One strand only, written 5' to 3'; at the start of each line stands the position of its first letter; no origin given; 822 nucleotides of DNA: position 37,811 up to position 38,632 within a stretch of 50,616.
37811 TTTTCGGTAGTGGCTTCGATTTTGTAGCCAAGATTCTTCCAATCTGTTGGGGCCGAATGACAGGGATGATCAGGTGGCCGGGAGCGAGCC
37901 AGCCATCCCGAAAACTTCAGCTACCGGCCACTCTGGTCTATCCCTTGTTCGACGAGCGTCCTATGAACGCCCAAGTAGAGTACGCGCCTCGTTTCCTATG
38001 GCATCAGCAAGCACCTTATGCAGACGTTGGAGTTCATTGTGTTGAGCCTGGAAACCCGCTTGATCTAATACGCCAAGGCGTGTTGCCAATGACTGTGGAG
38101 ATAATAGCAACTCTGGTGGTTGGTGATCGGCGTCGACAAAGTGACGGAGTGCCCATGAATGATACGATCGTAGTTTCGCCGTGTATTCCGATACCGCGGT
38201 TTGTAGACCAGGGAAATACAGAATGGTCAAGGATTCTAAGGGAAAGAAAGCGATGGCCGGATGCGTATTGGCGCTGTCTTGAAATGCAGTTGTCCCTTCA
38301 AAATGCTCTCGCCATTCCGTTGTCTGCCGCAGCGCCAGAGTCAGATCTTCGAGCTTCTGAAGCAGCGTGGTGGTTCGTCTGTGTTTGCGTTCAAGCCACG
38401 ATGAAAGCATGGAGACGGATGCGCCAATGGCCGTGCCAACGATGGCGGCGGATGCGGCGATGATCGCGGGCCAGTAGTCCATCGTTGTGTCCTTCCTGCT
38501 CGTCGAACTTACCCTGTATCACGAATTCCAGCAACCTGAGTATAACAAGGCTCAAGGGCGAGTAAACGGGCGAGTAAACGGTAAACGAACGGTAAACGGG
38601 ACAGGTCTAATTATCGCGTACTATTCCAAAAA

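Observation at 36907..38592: Unassigned two-gene cargo (single-TM protein plus T5orf172/GIY-YIG-like protein) bracketed by inverted REPs: candidate novel defence or addiction module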

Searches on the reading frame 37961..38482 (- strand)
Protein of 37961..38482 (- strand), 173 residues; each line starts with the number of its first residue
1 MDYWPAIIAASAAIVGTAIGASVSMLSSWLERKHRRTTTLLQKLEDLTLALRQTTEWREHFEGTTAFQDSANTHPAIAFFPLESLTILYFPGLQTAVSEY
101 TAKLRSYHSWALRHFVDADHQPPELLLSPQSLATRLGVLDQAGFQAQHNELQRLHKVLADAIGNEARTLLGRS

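Call 6: search_protein_families(library=pfam, proteins=[window:37961-38482:-], max_evalue=1)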
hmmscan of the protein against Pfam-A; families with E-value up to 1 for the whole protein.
window:37961-38482:- (173 aa): 0 families

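Call 7: search_protein_families(library=padloc, proteins=[window:37961-38482:-], max_evalue=1)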
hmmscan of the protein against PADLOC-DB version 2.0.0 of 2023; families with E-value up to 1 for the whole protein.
window:37961-38482:- (173 aa): 0 families

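Call 8: search_protein_families(library=ncbifam, proteins=[window:37961-38482:-], max_evalue=1)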
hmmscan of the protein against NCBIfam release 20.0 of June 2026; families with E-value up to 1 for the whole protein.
window:37961-38482:- (173 aa): 0 families

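Call 10: find_homologous_proteins(query=window:37961-38482:-, max_evalue=0.001)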
Query window:37961-38482:- (173 aa): 6 proteins with E <= 0.001 among 134 candidates.
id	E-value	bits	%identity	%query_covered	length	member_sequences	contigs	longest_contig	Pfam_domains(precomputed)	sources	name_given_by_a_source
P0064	1.7e-106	371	99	100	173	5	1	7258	-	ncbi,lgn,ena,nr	ncbi:MAG: hypothetical protein K8R46_13460 [Pirellulales bacterium]|nr:hypothetical protein [Pirellu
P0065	1.6e-96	339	91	100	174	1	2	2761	-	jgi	jgi:hypothetical protein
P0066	2.7e-82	293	80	100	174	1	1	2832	-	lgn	-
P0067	2.0e-76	274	76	100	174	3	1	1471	-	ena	-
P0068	5.1e-71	256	72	100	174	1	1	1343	-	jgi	jgi:hypothetical protein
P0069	6.0e-66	240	68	100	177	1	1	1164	-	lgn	-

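Call 12: find_encoding_contigs(protein=P0064, flank=5000, max_places=6)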
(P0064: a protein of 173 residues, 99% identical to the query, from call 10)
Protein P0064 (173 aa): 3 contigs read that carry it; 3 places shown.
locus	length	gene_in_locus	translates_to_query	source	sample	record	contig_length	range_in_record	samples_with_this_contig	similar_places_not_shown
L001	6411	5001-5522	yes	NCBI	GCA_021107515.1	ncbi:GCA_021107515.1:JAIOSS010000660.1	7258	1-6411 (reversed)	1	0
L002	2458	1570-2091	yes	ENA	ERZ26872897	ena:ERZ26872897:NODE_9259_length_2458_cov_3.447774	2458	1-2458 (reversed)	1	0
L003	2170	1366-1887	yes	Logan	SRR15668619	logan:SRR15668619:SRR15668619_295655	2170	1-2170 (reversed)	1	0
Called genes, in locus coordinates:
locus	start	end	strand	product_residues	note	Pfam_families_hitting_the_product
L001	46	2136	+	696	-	PF00069:Pkinase, PF07714:PK_Tyr_Ser-Thr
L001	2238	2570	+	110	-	-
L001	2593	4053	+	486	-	-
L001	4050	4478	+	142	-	-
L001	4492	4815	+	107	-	-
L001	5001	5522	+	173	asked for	-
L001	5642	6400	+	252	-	-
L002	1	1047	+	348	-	?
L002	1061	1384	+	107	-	-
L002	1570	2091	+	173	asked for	-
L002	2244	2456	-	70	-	?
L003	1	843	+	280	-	?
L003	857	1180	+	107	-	-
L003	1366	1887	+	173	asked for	-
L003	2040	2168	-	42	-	?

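Call 24: find_encoding_contigs(protein=P0065, flank=5000, max_places=4)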
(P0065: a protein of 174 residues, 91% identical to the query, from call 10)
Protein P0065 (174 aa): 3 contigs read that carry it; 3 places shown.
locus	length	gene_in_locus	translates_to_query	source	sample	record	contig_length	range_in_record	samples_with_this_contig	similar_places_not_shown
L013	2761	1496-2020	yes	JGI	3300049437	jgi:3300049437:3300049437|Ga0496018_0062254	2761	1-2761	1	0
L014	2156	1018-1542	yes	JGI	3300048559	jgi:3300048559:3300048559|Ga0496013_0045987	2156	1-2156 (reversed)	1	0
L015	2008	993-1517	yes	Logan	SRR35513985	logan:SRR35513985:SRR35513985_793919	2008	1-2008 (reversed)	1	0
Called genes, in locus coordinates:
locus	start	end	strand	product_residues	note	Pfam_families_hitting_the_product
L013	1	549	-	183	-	?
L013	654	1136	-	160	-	PF14062:DUF4253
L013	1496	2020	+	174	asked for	-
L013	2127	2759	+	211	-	?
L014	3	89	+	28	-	?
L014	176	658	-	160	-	PF14062:DUF4253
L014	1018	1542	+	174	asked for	-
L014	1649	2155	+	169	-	?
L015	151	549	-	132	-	PF14062:DUF4253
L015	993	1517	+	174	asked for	-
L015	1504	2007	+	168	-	?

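Call 25: find_encoding_contigs(protein=P0066, flank=5000, max_places=4)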
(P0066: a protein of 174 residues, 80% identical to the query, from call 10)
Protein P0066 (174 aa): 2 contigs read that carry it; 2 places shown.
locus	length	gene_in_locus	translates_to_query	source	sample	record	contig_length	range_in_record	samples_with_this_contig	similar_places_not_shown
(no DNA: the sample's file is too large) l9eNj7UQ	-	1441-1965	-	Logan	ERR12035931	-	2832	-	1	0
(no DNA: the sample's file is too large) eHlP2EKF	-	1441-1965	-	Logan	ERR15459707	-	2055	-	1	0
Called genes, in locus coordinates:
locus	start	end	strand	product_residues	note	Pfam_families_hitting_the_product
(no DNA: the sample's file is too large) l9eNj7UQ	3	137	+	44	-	?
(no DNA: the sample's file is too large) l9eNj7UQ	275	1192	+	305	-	PF11611:DUF4352, PF03983:SHD1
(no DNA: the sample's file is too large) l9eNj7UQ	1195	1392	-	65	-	-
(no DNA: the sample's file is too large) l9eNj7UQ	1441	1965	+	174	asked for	-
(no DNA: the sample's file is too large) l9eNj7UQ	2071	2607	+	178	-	-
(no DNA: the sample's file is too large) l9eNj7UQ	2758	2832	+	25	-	?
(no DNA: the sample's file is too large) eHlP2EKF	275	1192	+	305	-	PF11611:DUF4352, PF03983:SHD1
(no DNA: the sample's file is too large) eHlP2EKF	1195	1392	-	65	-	-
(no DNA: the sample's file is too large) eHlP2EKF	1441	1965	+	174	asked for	-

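Call 32: search_protein_families(library=pfam, proteins=[L001:4492-4815:+], max_evalue=0.01)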
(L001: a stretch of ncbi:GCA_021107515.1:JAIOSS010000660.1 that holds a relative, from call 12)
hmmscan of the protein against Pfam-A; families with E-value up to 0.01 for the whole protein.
L001:4492-4815:+ (107 aa): 1 family
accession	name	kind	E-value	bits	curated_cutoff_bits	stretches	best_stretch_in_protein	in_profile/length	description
PF25592.1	DUF7937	-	0.0018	17.7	31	1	4-100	268-367/402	Domain of unknown function (DUF7937)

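Call 36: search_protein_representatives(alignment_id=A2)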
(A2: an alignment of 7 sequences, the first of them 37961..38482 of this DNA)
Query: 7 sequences, 174 profile positions. Proteins with E-value up to 0.001 (for the whole library): 116; up to 1e-10: 18; up to 1e-30: 4. The best 116 are listed.
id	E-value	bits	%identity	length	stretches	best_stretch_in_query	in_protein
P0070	3.6e-70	251.8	-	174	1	1-174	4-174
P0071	8.6e-43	162.7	-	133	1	39-173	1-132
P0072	1.2e-40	155.7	-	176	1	1-173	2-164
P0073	5.3e-32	127.6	-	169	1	2-174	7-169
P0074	2.7e-26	109.0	-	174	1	6-172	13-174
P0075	1.5e-24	103.3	-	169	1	2-174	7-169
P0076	3.7e-24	102.0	-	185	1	2-174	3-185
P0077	2.4e-19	86.3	-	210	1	2-72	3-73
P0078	8.2e-19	84.6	-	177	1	6-172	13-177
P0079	2.6e-17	79.7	-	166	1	6-169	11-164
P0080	2.8e-17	79.6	-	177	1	2-172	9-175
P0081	7.4e-17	78.3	-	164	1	7-148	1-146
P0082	1.9e-16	76.9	-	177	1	2-174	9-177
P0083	2.9e-16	76.3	-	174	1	4-167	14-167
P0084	2.5e-13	66.7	-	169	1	6-169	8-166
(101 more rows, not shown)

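Call 41: search_protein_families(library=pfam, alignment_id=A3, max_evalue=0.1)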
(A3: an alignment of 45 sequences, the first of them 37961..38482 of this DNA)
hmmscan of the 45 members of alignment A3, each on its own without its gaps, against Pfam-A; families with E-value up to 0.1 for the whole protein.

A. member 1, window:37961-38482:- (173 aa): 0 families

B. families by the number of members that match (of 45 scanned): 24 families
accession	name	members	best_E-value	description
PF06305.16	LapA_dom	3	0.0019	Lipopolysaccharide assembly protein A domain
PF10391.15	DNA_pol_lambd_f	1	0.0017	Fingers domain of DNA polymerase lambda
PF22927.2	INT1_R3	1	0.0052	Integrator complex subunit 1, R3 domain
PF09728.14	Taxilin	1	0.011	Myosin-like coiled-coil protein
PF09534.15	Trp_oprn_chp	1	0.014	Tryptophan-associated transmembrane protein (Trp_oprn_chp)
PF13967.11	RSN1_TM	1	0.019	Late exocytosis, associated with Golgi transport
PF05942.16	PaREP1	1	0.024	Archaeal PaREP1/PaREP8 family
PF15103.11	G0-G1_switch_2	1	0.033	G0/G1 switch protein 2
PF24984.1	HEAT_EF3_GNC1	1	0.033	Elongation factor 3/GNC1 HEAT repeat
PF12333.14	Ipi1_N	1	0.043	Rix1 complex component involved in 60S ribosome maturation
PF23809.1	Phage_holin_9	1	0.05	Bacteriophage holin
PF10888.13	DUF2742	1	0.051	Protein of unknown function (DUF2742)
PF05729.18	NACHT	1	0.054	NACHT domain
PF02384.22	N6_Mtase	1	0.054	N-6 DNA Methylase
PF17111.11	PigL_N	1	0.065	Pigment biosynthesis cluster protein PigL N-terminal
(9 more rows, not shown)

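Call 47: find_homologous_proteins(query=A3, max_evalue=0.001)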
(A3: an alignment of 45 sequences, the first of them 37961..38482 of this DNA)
Query A3 (45 sequences) (173 aa, profile of the alignment): 102 proteins with E <= 0.001 among 5902 candidates.
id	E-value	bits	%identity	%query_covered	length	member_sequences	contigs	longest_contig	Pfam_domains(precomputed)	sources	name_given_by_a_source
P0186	7.3e-55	204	30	64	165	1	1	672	-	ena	-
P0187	8.5e-55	203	32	60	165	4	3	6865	-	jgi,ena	jgi:hypothetical protein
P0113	1.5e-54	203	32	64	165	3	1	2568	-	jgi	jgi:hypothetical protein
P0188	2.3e-54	202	25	62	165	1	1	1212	-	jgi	jgi:hypothetical protein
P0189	2.5e-54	202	28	66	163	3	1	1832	-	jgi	-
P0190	5.6e-54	201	28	64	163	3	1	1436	-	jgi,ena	-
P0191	6.9e-54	200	27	64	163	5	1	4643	-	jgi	jgi:hypothetical protein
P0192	3.1e-53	198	28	63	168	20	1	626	-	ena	-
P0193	3.8e-53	198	29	61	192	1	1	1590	-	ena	-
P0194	4.9e-53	198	29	66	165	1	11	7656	-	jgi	jgi:hypothetical protein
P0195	8.2e-53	197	28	64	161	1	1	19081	-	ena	-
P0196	1.7e-52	196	30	64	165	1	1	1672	-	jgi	-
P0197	3.8e-52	195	27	63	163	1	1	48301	-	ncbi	ncbi:MAG: hypothetical protein ABSH06_00355 [Thermodesulfobacteriota bacterium]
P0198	5.0e-52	194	30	65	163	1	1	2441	-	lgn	-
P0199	8.9e-52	193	31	64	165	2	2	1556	-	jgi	-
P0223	1.0e-47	180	25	60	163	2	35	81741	-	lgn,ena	-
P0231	4.0e-46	175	23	62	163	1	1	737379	-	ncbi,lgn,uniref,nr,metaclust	ncbi:hypothetical protein [Methylohalobius crimeensis]|uniref:hypothetical protein n=1 Tax=Methyloha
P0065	1.6e-45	173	91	100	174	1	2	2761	-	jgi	jgi:hypothetical protein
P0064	1.6e-44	170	99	100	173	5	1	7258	-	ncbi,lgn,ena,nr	ncbi:MAG: hypothetical protein K8R46_13460 [Pirellulales bacterium]|nr:hypothetical protein [Pirellu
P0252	1.2e-43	167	32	55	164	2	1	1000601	-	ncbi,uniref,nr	ncbi:hypothetical protein [Geomonas ferrireducens]|uniref:hypothetical protein n=1 Tax=Geomonas ferr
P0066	8.3e-39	151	80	100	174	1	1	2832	-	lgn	-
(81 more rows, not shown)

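Call 48: find_encoding_contigs(protein=P0231, flank=5000, max_places=2)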
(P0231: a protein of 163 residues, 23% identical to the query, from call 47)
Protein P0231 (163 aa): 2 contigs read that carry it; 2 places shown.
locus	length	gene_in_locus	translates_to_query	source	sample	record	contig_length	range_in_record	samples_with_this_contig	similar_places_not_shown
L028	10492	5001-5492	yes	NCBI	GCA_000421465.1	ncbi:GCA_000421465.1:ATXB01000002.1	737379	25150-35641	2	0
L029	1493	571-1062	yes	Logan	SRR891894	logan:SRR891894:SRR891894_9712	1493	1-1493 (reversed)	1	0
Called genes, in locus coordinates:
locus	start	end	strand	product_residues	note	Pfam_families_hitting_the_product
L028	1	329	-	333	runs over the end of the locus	-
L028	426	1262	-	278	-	-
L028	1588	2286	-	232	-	PF02498:Bro-N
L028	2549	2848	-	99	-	PF08765:Mor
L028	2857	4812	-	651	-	PF05876:GpA_ATPase, PF20454:GpA_nuclease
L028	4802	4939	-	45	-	-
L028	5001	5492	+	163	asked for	-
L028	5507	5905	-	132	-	-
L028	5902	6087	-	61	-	-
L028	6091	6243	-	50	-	PF22811:Zn_ribbon_NrdR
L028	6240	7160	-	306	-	PF02498:Bro-N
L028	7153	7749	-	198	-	PF07278:DUF1441 (weak)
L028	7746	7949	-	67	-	-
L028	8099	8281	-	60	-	-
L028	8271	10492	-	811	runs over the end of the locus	PF13362:Toprim_3, PF19263:DUF5906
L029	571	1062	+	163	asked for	-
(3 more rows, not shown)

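Call 49: find_encoding_contigs(protein=P0252, flank=5000, max_places=2)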
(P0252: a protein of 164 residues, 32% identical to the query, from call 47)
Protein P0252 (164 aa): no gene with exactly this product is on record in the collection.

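Call 50: find_encoding_contigs(protein=P0223, flank=5000, max_places=5)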
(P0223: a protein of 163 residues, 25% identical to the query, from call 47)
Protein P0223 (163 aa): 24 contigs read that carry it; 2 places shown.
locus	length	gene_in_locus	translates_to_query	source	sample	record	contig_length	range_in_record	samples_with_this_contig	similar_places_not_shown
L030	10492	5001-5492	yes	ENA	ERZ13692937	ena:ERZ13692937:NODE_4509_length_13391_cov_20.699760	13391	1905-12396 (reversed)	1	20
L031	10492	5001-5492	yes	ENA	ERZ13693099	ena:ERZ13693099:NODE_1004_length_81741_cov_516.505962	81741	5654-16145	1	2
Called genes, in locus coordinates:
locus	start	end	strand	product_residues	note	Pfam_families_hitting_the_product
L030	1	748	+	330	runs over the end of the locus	PF00145:DNA_methylase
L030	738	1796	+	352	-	PF09554:RE_HaeII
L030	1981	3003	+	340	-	PF00145:DNA_methylase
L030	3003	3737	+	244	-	-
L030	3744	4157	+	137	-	PF03852:Vsr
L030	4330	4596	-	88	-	-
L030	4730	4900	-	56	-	-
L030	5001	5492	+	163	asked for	-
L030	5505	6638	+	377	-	PF04607:RelA_SpoT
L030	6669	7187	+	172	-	-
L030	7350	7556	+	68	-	-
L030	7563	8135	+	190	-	-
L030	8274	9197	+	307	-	PF08878:HamA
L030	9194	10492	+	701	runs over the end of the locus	PF00270:DEAD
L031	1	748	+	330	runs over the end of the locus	PF00145:DNA_methylase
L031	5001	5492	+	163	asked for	-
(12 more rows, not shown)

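Call 51: search_protein_families(library=padloc, alignment_id=A3, max_evalue=0.01)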
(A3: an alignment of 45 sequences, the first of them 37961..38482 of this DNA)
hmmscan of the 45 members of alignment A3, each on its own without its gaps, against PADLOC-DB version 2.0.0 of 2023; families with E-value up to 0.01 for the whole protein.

A. member 1, window:37961-38482:- (173 aa): 0 families

B. families by the number of members that match (of 45 scanned): 4 families
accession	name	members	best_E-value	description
PDLC02724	PbeC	1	0.00024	PbeC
PDLC04140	mad8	1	0.00054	mads_8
PDLC03841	LeoBC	1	0.0009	-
PDLC00850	E1-E2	1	0.0037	E1-E2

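Call 52: search_protein_families(library=phrogs, alignment_id=A3, max_evalue=0.01)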
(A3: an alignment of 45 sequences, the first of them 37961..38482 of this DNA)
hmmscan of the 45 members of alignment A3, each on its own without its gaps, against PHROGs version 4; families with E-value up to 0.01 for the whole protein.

A. member 1, window:37961-38482:- (173 aa): 0 families

B. families by the number of members that match (of 45 scanned): 0 families

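Call 53: predict_structure(alignment_id=A3)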
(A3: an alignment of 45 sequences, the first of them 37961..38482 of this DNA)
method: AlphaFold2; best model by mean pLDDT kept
length: 173 residues; sequences in the alignment: 45
mean_pLDDT: 95.1   pTM: 0.82
mean pLDDT of the five models: 95.1, 94.3, 93.8, 93.8, 93.3
residues with pLDDT >= 90: 156; 70-90: 16; 50-70: 1; < 50: 0
segments of 3 or more residues with pLDDT < 50: none
pLDDT, mean of each block of 10 residues (from residue 1): 93 97 97 97 98 97 95 95 98 98 97 91 79 94 98 98 97 86
secondary structure, 60 per line:
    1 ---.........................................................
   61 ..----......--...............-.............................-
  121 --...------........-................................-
elements in order: H4-62 H67-72 H75-89 H91-119 H132-139 H141-172

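Call 58: fold_search(model_id=the predicted structure, library=pdb)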
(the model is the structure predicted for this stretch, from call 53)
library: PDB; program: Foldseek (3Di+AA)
matches with E <= 10: 283; with E <= 0.001: 0
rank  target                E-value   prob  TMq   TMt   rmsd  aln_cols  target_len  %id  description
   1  9jg1_R                1.4e-01  0.77  0.33  0.17  11.5       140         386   15  Cryo-EM structure of Adriforant-bound Histamine receptor 4 H4R at inactive state (released 2025-12-03)
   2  9min_D                2.9e-01  0.80  0.38  0.46   5.9       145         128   14  Structure of a designed minibinder to NYESO1-A*02:01 (released 2025-08-06)
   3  3va9                  4.5e-01  0.80  0.42  0.52   5.8       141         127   17  Crystal structure of the Rhodopseudomonas palustris histidine kinase HK9 sensor domain (released 2012-06-06)
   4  11td_R                4.5e-01  0.51  0.33  0.16  11.4       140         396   14  Structure of human CCR4 in apo state (released 2026-04-01)
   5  9ipy                  4.5e-01  0.47  0.33  0.17  11.9       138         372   14  Structure of JR14a-bound human C3aR (released 2025-04-23)
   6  5tud_A                4.5e-01  0.47  0.31  0.16  10.5       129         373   16  Structural Insights into the Extracellular Recognition of the Human Serotonin 2B Receptor by an Antibody (released 2017-07-26)
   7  9isi                  4.7e-01  0.35  0.30  0.16  12.5       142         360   12  Structure of human C3aR in apo state (released 2025-04-23)
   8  5bpt                  4.7e-01  0.35  0.32  0.12   9.1       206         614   12  Atomic-resolution structures of the APC/C subunits Apc4 and the Apc5 N-terminal domain (released 2015-09-02)
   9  2lig_A                5.0e-01  0.66  0.38  0.42   9.0       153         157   15  THREE-DIMENSIONAL STRUCTURES OF THE LIGAND-BINDING DOMAIN OF THE BACTERIAL ASPARTATE RECEPTOR WITH AND WITHOUT A LIGAN (released 1995-09-15)
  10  9d3e_A                6.2e-01  0.60  0.37  0.22   6.7       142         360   12  Cryo-EM structure of CCR6 bound by SQA1 and OXM2 (released 2024-09-11)
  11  8bsb_A                6.5e-01  0.80  0.46  0.49   5.7       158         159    9  Vc1313-LBD bound to D-lysine (released 2023-06-07)
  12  9jro_A                6.5e-01  0.28  0.29  0.15  12.4       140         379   10  Structural Insights into Selective Antagonism of PF04418948 and EP2 Prostaglandin Receptor (released 2025-10-22)
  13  6e6a_A                6.9e-01  0.21  0.27  0.28  11.4       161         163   17  Triclinic crystal form of IncA G144A point mutant (released 2019-07-10)
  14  8zwf_A                7.2e-01  0.30  0.30  0.16  11.8       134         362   10  cryoEM structure of JR14a bound C3aR-BRIL-BAG2 complex (released 2025-05-14)
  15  9jfu_R                8.1e-01  0.30  0.34  0.17  13.7       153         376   13  Cryo-EM structure of inactive GPR4 with NE52-QQ57 (released 2025-04-23)
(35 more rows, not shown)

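Call 61: find_related_loci(query=A5, collection=metagenome_contigs, flank=4000)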
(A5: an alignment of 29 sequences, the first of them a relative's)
Query A5 (163 aa) in metagenome_contigs; peptide patterns used: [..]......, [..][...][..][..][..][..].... (x = any residue, [..] = any of these).
579 stretches matched a pattern; 25 encode a relative of the query (tblastn E <= 1e-3); 25 distinct loci.
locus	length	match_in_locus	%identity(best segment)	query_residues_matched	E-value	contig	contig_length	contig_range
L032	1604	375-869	54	1-163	2e-58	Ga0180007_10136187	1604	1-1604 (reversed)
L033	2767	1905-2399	53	1-163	2e-56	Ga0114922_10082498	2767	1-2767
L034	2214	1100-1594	53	1-163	3e-56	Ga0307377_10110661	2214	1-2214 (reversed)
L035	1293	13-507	52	1-163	5e-56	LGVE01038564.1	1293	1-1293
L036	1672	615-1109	48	1-163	2e-53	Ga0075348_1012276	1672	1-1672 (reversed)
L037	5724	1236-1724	50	1-163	6e-52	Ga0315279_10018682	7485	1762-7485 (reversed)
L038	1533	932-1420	50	1-163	2e-53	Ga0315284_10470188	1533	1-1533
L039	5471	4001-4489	48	1-163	6e-52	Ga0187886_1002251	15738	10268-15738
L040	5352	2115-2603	48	1-163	7e-51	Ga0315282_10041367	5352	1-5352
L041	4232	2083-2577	48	1-163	4e-49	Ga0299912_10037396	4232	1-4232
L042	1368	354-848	45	1-163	5e-46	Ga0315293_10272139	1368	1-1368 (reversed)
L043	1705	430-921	45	1-163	5e-44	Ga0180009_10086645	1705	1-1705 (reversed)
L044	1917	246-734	41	1-163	7e-40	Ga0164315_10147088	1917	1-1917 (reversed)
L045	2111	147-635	41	1-163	2e-39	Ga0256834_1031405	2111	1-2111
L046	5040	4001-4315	51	1-105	2e-35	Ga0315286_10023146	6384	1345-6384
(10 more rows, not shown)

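Call 62: find_related_loci(query=A5, collection=viral_contigs, flank=4000)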
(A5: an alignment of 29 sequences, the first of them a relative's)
Query A5 (163 aa) in viral_contigs; peptide patterns used: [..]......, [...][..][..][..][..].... (x = any residue, [..] = any of these).
181 stretches matched a pattern; 2 encode a relative of the query (tblastn E <= 1e-3); 2 distinct loci.
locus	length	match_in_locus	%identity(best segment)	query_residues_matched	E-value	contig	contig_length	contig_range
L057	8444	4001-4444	45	16-163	1e-40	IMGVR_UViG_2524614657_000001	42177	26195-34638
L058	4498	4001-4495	36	1-163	6e-27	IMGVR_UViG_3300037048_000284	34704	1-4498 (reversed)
